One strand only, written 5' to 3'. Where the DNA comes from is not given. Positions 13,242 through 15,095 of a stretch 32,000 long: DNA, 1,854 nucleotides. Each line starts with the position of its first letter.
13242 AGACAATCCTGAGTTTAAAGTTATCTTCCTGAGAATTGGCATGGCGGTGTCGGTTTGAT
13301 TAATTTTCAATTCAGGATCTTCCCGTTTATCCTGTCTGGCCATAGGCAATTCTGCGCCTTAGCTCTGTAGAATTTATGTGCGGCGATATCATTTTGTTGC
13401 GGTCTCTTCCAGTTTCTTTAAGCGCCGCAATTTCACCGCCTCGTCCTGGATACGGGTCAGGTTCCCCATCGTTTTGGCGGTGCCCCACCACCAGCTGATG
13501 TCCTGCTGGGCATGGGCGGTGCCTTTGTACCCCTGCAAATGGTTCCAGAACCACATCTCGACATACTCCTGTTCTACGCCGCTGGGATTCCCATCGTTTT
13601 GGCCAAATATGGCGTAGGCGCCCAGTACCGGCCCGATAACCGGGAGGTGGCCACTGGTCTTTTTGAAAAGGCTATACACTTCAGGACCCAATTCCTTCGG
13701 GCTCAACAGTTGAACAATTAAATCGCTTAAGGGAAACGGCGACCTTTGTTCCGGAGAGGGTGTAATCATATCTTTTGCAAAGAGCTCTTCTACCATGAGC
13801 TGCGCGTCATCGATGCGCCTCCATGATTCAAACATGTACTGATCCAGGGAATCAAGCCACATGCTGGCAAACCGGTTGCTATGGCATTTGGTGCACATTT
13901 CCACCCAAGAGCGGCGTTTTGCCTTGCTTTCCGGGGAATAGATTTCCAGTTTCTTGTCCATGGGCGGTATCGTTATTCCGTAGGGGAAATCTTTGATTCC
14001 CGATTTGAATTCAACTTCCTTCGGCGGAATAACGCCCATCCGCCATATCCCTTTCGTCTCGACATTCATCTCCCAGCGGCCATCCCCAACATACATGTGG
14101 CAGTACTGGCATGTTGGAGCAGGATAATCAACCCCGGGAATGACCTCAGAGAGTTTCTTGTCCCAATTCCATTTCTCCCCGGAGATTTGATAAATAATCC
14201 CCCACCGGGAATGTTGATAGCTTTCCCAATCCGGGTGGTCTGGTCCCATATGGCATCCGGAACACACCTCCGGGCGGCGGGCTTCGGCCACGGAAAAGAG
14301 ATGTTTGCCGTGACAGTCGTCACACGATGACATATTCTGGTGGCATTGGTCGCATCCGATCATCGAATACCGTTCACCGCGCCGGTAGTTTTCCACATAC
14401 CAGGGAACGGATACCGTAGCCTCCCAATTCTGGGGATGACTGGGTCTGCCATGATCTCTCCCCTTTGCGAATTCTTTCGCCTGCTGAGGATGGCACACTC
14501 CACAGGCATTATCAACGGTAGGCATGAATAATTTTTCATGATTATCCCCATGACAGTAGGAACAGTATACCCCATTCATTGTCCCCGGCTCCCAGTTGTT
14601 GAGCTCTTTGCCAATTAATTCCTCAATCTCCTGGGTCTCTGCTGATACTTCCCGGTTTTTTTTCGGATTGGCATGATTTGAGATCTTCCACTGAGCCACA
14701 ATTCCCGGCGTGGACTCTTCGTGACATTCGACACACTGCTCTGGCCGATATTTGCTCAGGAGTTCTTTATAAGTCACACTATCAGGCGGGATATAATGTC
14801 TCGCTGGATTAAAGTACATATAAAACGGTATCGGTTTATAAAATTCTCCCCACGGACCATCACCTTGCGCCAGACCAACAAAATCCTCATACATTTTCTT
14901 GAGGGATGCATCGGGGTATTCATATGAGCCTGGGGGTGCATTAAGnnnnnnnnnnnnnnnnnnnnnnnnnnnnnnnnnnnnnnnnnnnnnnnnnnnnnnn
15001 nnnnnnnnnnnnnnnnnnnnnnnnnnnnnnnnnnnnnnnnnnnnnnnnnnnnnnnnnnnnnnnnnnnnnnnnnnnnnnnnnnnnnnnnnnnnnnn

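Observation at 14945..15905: The cupredoxin half of the cargo has a complete laccase-type copper ligand set, not a NirK-type set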

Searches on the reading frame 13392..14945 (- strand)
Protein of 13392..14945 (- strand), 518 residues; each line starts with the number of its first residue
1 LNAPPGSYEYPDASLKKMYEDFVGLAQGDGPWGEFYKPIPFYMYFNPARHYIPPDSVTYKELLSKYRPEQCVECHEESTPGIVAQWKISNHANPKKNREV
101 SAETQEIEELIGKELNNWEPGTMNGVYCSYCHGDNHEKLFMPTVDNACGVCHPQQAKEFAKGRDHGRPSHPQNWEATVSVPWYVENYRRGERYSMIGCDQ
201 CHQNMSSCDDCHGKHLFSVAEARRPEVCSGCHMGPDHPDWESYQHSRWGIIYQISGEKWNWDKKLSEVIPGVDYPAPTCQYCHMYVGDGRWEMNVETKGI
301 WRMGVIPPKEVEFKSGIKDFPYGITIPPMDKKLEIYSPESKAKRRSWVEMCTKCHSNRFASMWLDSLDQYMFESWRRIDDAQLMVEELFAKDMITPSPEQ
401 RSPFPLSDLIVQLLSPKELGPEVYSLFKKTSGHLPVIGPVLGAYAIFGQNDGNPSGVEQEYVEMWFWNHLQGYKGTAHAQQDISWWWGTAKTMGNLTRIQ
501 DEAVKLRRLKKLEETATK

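Call 24: search_solved_structures(query=window:13392-14945:-, max_evalue=0.001, show_alignments=3)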
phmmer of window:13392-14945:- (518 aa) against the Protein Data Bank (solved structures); distinct sequences matched with E-value up to 0.001: 8.
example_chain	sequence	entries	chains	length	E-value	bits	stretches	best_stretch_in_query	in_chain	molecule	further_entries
6h5l_A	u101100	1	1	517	4.3e-165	553.8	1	4-518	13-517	Similar to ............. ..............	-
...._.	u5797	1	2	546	3.1e-51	177.9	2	14-302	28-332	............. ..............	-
4fas_A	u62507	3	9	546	3.4e-51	177.7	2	14-302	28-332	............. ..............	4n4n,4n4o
6m0p_A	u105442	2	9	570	4.1e-51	177.5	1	14-401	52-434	Aerobic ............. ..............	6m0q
6t5e_A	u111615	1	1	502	4.2e-46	161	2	26-288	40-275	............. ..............-like protein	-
4n4j_A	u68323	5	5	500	1.9e-44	155.5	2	26-289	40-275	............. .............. | Similar to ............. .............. hao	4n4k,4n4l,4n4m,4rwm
6hif_G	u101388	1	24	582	4.3e-35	124.6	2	127-288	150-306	Hydrazine dehydrogenase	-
4qo5_A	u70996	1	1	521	7.8e-20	74.2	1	203-285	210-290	Hypothetical multiheme protein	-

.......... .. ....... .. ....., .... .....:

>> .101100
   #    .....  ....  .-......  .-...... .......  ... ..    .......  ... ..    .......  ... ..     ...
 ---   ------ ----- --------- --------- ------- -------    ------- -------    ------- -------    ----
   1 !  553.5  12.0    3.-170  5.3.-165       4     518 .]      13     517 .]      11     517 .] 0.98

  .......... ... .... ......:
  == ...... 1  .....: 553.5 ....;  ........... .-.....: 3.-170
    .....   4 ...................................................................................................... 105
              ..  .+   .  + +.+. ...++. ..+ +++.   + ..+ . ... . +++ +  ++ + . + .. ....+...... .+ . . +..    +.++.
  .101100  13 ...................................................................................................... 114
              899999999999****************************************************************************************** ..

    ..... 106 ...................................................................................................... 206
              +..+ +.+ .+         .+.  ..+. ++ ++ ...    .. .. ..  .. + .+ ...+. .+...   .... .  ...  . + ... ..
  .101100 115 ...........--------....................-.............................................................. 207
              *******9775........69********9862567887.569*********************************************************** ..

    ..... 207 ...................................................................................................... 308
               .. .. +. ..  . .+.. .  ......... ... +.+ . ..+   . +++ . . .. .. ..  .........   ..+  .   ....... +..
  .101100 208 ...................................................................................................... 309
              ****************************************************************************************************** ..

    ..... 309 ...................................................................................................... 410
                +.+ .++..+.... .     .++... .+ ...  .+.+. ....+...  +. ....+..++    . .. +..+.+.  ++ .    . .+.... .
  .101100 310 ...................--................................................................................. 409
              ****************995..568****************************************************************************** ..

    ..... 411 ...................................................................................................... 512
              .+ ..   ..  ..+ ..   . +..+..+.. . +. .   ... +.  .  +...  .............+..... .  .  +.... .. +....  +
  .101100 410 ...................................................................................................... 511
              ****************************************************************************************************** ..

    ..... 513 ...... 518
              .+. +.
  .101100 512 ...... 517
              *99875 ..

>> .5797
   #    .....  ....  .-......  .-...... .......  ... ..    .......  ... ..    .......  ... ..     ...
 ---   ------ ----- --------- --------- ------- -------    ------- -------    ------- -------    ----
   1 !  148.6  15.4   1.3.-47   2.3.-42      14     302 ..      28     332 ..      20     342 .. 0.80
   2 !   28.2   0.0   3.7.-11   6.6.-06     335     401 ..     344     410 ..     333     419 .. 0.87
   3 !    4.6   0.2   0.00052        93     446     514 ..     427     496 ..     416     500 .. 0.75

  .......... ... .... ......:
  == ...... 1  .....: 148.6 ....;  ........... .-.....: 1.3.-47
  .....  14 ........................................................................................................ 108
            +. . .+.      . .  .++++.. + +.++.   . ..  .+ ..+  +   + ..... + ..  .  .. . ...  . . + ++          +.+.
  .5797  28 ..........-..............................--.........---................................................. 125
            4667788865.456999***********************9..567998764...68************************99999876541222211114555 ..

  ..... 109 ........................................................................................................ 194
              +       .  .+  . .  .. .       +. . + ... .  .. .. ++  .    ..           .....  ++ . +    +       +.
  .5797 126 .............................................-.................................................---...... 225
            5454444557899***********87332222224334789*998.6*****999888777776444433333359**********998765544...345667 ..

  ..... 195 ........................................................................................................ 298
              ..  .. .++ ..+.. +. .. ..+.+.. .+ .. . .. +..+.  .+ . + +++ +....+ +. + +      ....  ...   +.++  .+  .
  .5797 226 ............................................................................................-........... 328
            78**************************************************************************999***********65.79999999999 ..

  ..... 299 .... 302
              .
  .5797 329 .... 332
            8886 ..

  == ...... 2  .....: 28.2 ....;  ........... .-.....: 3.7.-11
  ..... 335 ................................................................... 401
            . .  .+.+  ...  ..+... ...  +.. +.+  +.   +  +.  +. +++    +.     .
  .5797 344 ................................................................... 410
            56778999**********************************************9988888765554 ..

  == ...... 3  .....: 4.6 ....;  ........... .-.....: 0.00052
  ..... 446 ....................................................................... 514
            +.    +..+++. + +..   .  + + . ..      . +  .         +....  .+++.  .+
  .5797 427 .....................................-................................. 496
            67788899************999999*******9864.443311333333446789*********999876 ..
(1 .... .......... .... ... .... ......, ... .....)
